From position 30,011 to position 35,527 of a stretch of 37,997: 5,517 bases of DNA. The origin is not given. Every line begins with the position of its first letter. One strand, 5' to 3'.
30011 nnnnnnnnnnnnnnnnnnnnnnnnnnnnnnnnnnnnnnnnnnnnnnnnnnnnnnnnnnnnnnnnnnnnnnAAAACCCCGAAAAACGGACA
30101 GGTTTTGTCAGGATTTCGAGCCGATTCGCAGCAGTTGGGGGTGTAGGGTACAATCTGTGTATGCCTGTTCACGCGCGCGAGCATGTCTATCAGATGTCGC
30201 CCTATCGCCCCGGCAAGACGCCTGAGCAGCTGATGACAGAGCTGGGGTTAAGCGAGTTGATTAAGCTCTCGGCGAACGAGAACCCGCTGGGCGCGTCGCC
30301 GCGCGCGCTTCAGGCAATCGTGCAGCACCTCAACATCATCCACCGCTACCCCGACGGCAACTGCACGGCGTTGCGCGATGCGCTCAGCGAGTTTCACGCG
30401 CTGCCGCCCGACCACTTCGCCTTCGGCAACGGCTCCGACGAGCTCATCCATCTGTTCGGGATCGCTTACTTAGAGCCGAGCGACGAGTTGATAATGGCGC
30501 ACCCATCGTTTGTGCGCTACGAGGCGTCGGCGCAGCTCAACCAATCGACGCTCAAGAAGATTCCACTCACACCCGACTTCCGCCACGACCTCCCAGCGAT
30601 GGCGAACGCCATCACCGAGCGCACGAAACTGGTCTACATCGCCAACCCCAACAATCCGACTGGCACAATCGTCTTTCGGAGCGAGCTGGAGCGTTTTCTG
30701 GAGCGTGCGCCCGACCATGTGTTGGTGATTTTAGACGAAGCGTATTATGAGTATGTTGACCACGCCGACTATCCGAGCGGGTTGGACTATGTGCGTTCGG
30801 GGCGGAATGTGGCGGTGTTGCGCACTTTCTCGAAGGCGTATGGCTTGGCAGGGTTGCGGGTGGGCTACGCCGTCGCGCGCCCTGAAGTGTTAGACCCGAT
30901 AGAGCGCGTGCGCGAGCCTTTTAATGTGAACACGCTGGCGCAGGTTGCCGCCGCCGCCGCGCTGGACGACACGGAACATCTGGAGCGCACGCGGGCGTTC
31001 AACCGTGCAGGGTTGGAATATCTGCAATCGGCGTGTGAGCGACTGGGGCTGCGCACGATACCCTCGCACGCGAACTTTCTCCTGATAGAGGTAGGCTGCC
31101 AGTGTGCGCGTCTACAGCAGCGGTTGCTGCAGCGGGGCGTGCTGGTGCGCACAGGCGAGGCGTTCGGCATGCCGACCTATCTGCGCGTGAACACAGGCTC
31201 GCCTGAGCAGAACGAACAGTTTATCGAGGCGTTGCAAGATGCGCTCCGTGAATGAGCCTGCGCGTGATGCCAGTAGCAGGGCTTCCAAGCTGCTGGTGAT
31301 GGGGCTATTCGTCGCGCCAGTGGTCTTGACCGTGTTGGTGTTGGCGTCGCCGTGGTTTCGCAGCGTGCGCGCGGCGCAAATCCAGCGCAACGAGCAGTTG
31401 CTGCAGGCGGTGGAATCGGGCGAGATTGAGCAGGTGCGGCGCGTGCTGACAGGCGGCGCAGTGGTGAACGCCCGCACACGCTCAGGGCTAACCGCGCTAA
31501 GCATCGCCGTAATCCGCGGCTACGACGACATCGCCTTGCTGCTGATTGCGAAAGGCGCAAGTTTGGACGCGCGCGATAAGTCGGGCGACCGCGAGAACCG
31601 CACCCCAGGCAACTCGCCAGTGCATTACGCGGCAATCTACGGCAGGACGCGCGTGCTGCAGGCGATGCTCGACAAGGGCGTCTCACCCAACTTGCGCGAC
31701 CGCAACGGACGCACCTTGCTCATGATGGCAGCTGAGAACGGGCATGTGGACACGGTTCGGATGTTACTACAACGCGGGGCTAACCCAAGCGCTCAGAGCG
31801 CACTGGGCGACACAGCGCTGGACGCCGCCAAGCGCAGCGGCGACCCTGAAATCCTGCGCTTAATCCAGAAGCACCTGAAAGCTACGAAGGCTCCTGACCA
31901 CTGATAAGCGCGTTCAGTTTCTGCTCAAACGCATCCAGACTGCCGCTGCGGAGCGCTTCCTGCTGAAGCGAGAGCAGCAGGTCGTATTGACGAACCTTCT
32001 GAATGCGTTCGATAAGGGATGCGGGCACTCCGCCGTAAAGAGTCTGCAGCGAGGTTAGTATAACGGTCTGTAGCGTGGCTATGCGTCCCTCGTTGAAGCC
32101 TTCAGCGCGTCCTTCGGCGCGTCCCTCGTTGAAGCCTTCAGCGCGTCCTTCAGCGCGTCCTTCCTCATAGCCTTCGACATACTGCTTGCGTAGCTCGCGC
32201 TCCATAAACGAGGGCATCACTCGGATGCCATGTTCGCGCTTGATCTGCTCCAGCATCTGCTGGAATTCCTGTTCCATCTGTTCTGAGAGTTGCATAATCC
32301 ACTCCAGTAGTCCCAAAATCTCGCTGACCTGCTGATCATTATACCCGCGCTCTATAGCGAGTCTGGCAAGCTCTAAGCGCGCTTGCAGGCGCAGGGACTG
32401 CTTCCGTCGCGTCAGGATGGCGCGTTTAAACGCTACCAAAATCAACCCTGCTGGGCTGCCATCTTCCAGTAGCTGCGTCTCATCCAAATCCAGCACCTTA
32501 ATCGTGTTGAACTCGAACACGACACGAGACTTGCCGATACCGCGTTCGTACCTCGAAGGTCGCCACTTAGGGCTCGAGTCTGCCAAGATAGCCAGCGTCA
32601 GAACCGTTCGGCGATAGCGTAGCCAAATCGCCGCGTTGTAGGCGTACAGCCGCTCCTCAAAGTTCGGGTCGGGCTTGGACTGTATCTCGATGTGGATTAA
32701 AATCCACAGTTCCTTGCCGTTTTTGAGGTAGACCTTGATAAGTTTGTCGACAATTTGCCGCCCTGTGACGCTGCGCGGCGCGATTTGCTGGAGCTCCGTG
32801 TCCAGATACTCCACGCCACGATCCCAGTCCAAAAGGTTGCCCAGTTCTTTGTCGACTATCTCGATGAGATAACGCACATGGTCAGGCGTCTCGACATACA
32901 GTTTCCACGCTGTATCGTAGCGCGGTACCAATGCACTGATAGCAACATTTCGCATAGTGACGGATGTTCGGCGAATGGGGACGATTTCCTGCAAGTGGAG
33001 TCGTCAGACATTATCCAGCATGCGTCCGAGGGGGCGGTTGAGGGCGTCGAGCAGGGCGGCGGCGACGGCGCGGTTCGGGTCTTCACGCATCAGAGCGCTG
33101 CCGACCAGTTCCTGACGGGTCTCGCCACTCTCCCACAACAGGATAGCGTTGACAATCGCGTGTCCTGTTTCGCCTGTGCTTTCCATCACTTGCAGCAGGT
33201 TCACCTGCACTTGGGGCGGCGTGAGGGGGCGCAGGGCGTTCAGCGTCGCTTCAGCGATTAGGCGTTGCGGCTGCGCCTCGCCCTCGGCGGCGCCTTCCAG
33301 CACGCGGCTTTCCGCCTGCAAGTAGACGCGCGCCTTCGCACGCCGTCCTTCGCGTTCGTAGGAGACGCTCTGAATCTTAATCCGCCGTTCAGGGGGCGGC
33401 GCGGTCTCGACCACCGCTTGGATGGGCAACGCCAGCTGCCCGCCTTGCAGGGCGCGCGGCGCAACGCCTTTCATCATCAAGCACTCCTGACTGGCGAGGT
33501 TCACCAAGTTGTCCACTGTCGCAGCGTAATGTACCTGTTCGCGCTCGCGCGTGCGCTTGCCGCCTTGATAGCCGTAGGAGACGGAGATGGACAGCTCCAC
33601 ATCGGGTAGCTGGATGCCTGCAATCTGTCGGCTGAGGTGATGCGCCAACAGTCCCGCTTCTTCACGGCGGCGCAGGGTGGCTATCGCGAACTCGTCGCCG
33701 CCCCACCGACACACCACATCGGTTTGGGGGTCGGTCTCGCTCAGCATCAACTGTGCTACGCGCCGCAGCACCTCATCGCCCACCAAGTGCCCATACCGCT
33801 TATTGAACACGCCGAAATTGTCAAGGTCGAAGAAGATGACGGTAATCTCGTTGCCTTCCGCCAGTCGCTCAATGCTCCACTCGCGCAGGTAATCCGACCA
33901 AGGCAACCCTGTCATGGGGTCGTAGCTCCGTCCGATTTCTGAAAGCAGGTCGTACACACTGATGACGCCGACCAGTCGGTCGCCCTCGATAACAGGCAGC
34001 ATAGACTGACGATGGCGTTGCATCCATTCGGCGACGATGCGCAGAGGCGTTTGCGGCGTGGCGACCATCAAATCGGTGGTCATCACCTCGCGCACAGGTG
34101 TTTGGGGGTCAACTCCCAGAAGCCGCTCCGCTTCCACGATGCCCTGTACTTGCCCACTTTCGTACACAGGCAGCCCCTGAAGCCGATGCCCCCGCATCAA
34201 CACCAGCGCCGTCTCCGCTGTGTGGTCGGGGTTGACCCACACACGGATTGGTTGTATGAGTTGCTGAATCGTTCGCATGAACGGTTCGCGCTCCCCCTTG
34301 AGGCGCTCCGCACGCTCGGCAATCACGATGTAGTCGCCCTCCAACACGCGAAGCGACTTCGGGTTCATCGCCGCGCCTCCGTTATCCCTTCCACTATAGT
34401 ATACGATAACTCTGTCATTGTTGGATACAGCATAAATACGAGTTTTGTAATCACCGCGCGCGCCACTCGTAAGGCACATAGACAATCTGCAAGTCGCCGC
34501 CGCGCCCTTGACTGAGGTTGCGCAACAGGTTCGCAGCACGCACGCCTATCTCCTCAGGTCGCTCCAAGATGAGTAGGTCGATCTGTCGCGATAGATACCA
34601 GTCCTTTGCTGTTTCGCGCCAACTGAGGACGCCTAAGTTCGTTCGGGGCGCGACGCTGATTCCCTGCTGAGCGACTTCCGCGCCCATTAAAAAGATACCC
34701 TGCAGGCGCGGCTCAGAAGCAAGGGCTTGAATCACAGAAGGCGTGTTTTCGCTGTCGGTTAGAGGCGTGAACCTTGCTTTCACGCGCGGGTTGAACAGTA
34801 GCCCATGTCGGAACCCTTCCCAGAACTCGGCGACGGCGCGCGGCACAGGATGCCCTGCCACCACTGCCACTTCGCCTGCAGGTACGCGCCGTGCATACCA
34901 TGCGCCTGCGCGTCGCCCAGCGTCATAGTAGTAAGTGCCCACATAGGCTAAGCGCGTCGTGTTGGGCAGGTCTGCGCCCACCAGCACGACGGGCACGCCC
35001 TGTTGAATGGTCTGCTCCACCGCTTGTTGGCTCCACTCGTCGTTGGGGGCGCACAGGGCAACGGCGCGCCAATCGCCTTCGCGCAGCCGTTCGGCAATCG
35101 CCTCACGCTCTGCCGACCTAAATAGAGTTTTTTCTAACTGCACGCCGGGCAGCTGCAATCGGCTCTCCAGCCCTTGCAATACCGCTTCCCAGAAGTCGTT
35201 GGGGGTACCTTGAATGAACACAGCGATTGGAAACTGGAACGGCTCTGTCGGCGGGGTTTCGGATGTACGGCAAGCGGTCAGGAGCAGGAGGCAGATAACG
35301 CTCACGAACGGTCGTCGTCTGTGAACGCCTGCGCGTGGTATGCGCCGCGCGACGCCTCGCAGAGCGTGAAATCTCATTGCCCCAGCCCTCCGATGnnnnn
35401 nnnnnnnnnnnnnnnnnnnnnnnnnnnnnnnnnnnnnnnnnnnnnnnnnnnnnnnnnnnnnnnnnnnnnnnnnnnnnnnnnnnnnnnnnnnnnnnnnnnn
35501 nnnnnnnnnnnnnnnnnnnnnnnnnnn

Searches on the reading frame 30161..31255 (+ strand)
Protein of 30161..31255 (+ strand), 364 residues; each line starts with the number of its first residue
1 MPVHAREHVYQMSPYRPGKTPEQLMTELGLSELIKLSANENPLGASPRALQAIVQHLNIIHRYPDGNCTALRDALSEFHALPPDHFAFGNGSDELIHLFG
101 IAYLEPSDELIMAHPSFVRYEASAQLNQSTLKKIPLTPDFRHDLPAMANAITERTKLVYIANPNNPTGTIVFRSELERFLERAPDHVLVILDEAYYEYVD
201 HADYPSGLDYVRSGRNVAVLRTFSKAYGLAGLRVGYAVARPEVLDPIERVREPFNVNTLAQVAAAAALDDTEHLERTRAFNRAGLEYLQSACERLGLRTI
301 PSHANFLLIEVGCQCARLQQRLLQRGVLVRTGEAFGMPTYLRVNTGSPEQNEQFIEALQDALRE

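Call 7: search_protein_families(library=pfam, proteins=[window:30161-31255:+], max_evalue=0.01)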
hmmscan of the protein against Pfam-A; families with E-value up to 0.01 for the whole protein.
window:30161-31255:+ (364 aa): 3 families
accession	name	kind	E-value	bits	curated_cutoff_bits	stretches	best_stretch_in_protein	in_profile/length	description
PF00155.27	Aminotran_1_2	-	4.8e-66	223.8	19.7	1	32-358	2-361/361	Aminotransferase class I and II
PF00266.25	Aminotran_5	-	1.9e-06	27.5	21.5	1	114-194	98-177/371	Aminotransferase class-V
PF01053.26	Cys_Met_Meta_PP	-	0.0036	16.3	27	1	103-194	87-175/381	Cys/Met metabolism PLP-dependent enzyme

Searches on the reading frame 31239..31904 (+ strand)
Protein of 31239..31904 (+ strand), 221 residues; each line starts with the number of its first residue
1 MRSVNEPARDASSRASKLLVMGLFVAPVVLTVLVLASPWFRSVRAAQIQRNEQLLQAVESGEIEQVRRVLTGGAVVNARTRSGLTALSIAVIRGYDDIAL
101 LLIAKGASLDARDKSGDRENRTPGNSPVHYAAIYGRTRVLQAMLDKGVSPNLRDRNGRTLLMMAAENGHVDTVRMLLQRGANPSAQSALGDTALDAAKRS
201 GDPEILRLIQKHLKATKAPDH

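Call 8: search_protein_families(library=pfam, proteins=[window:31239-31904:+], max_evalue=0.01)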
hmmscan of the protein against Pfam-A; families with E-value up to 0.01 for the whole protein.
window:31239-31904:+ (221 aa): 6 families
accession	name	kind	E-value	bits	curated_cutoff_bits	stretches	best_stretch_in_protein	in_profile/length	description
PF12796.13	Ank_2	-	1.6e-36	125.1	27.3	3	129-210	2-80/90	Ankyrin repeats (3 copies)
PF00023.36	Ank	-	3.6e-29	99.6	21.1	3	156-186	1-31/33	Ankyrin repeat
PF13637.12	Ank_4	-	4e-27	94.1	22.7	2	128-177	1-50/50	Ankyrin repeats (many copies)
PF13857.12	Ank_5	-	2.1e-20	73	27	3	143-195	1-54/56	Ankyrin repeats (many copies)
PF13606.12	Ank_3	-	3.7e-20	70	22.3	2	156-184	1-29/30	Ankyrin repeat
PF24521.3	Ank_KRIT1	-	4.5e-06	26.9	80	0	50-158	18-119/149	KRIT1 ankyrin-repeats domain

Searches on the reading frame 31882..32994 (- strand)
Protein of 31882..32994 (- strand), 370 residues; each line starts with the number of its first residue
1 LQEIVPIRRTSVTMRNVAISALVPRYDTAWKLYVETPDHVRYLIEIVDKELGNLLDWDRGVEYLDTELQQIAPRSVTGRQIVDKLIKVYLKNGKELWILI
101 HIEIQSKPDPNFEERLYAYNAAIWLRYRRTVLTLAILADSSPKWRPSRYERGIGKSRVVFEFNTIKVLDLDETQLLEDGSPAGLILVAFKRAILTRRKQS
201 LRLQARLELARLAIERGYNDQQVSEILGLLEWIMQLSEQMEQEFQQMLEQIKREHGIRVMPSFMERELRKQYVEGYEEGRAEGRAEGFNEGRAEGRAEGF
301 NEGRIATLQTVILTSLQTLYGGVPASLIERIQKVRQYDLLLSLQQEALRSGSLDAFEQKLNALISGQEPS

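Call 8: search_protein_families(library=pfam, proteins=[window:31882-32994:-], max_evalue=0.01)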
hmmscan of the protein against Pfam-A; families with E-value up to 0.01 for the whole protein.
window:31882-32994:- (370 aa): 2 families
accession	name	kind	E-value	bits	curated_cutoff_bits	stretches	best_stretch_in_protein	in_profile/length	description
PF09811.14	Yae1_N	-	6.9e-05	22.9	27.5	1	275-303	1-29/39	Essential protein Yae1, N terminal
PF04754.18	Transposase_31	-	0.00072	19.6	21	1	80-128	53-101/203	Putative transposase, YhgA-like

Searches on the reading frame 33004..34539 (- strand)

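Call 8: search_protein_families(library=pfam, proteins=[window:33004-34539:-], max_evalue=0.01)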
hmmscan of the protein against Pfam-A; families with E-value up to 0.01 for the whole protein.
window:33004-34539:- (511 aa): 3 families
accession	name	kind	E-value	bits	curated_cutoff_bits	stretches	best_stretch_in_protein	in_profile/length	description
PF00990.26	GGDEF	-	2.4e-21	76.6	23.8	1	206-327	3-132/161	Diguanylate cyclase, GGDEF domain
PF00571.33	CBS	-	2.9e-18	66.4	24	2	149-202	1-55/57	CBS domain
PF17853.6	GGDEF_2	-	0.0013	19.3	24.5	0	133-195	7-67/116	GGDEF-like domain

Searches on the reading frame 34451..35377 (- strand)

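Call 8: search_protein_families(library=pfam, proteins=[window:34451-35377:-], max_evalue=0.01)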
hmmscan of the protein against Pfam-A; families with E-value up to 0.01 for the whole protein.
window:34451-35377:- (308 aa): 1 family
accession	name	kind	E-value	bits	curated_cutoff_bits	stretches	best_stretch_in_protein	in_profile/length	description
PF13407.12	Peripla_BP_4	-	1.9e-19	70.6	35.1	1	51-292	1-257/258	Periplasmic binding protein domain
